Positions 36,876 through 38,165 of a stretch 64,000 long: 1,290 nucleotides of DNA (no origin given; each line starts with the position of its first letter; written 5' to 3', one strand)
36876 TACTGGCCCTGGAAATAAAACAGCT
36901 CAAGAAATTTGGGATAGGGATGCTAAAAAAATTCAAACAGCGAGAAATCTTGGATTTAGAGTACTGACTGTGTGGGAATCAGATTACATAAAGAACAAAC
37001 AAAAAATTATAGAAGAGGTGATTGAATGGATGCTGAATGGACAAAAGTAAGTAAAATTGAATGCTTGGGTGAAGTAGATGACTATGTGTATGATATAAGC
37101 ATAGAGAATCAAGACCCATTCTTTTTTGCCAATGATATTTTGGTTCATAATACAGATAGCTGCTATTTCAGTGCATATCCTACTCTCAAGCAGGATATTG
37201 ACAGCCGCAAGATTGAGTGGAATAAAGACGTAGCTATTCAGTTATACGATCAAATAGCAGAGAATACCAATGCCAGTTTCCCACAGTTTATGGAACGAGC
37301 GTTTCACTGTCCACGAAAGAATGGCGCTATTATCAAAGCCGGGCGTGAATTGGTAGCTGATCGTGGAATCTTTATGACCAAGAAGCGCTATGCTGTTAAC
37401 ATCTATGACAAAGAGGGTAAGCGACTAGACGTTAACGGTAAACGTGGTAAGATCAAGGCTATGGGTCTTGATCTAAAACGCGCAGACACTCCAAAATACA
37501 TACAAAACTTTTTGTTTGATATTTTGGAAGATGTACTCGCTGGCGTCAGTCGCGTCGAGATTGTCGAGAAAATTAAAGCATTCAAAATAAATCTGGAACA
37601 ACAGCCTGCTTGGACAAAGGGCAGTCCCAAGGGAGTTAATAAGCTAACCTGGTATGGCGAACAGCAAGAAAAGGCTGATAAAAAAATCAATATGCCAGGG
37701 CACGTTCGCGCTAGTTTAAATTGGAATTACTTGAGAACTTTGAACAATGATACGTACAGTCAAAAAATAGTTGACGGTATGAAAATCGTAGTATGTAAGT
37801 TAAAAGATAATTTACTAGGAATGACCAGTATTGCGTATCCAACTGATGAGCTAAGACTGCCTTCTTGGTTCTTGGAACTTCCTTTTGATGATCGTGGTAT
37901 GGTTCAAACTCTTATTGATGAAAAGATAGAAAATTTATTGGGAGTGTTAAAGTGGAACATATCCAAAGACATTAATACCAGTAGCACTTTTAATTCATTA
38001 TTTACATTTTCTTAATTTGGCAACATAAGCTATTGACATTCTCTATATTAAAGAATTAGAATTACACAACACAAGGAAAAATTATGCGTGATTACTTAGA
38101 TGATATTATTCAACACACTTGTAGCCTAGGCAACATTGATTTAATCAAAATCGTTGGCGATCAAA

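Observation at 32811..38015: Fractured DNA polymerase: three-piece PolB joined in part by a trans-splicing split intein, with Vsr-like homing endonuclease genes in both gaps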

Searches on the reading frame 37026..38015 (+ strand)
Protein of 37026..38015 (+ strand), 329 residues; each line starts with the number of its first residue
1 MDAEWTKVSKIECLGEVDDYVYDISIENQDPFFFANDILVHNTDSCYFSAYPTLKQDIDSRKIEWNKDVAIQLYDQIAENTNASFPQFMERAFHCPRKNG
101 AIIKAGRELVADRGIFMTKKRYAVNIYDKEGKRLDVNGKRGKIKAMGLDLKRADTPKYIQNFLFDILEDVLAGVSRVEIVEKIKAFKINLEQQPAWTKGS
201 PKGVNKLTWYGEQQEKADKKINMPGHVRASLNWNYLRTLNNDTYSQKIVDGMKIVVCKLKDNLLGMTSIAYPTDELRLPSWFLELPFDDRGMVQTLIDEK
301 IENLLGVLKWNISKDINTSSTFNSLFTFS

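Call 4: search_protein_families(library=pfam, proteins=[window:37026-38015:+], max_evalue=0.01)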
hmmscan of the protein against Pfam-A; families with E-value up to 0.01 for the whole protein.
window:37026-38015:+ (329 aa): 2 families
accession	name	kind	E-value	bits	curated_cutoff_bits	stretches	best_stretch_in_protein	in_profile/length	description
PF14890.11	Intein_splicing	-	2.2e-06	28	35.8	1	2-42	117-155/155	Intein splicing domain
PF00136.26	DNA_pol_B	-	0.0067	15.7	23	1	113-184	274-342/453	DNA polymerase family B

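Call 18: search_protein_families(library=phrogs, proteins=[window:37026-38015:+], max_evalue=0.001)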
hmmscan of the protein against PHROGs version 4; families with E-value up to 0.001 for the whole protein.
window:37026-38015:+ (329 aa): 2 families
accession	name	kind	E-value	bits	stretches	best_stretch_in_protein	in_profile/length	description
phrog_1918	-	DNA, RNA and nucleotide metabolism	7.1e-50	171.1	1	40-323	102-381/382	DNA polymerase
phrog_262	-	DNA, RNA and nucleotide metabolism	1.3e-46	160.1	1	41-323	577-852/856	DNA polymerase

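Call 52: search_solved_structures(query=window:37152-38012:+, max_evalue=0.001, show_alignments=1)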
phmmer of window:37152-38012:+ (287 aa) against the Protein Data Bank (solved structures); distinct sequences matched with E-value up to 0.001: 31.
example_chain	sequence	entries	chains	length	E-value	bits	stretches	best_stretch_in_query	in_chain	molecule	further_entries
1clq_A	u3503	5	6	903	1.2e-08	37.9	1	72-231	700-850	PROTEIN (DNA POLYMERASE) | DNA POLYMERASE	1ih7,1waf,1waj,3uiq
3cfo_A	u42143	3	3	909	1.2e-08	37.9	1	72-231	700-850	DNA polymerase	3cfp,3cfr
3kd1_E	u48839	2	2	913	1.2e-08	37.9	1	72-231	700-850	DNA polymerase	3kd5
3sun_A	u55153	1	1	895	1.2e-08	37.9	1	72-231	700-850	DNA polymerase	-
4j2a_A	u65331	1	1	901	1.2e-08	37.9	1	72-231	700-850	DNA polymerase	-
3lds_A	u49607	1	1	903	1.2e-08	37.9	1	72-231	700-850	DNA-directed DNA polymerase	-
3ne6_A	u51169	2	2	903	1.2e-08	37.9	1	72-231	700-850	DNA polymerase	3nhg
3suq_A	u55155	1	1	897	1.2e-08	37.9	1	72-231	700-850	DNA polymerase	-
1ig9_A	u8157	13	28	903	1.2e-08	37.9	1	72-231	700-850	DNA POLYMERASE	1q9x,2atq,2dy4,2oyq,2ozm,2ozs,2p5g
3spz_A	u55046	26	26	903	1.2e-08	37.9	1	72-231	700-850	DNA polymerase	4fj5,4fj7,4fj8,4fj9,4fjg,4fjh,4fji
3sq2_A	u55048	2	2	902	1.2e-08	37.9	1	72-231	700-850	DNA polymerase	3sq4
3sq1_A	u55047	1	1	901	1.2e-08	37.9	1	72-231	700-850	DNA polymerase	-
3spy_A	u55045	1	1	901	1.2e-08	37.9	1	72-231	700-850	DNA polymerase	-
3lzi_A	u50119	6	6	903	1.2e-08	37.9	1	72-231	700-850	DNA polymerase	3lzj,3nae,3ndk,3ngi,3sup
4j2e_A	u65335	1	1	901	1.2e-08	37.9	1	72-231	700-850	DNA polymerase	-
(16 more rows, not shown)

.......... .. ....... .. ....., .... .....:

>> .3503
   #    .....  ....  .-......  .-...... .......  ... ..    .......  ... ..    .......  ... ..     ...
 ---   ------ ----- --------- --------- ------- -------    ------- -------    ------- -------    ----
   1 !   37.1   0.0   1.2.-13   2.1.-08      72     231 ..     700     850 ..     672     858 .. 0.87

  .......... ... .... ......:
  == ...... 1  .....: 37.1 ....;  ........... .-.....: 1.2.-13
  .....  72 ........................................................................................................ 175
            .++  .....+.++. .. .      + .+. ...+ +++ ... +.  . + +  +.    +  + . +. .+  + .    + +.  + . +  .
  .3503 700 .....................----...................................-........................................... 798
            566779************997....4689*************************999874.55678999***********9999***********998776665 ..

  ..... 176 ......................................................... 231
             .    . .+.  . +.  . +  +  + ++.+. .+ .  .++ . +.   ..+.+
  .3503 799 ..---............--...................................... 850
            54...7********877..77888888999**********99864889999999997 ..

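Call 70: search_protein_families(library=ncbifam, proteins=[window:37026-38015:+], max_evalue=0.01)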
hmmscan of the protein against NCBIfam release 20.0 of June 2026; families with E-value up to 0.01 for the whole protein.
window:37026-38015:+ (329 aa): 6 families
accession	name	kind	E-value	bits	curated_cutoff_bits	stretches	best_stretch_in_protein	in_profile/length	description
NF011491.0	PRK14898.1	equivalog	0.0003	18.9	783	1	2-47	503-548/860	DNA-directed RNA polymerase subunit A''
TIGR00592.1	pol2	superfamily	0.0016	16.6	239.95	1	112-191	995-1070/1176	DNA polymerase (pol2)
TIGR01443.1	intein_Cterm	domain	0.002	18.3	15.6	1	20-43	1-24/24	intein C-terminal splicing region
NF038162.1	RtcB_rel_intein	exception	0.0027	15.8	1150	1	5-43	541-579/961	intein-containing RtcB family protein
NF011418.0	PRK14845.1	equivalog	0.0085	13.9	756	0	7-43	442-475/1049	translation initiation factor IF-2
NF045531.1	SidP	equivalog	0.0087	14.1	890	0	181-314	183-295/870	Dot/Icm T4SS effector PI-3-phosphatase SidP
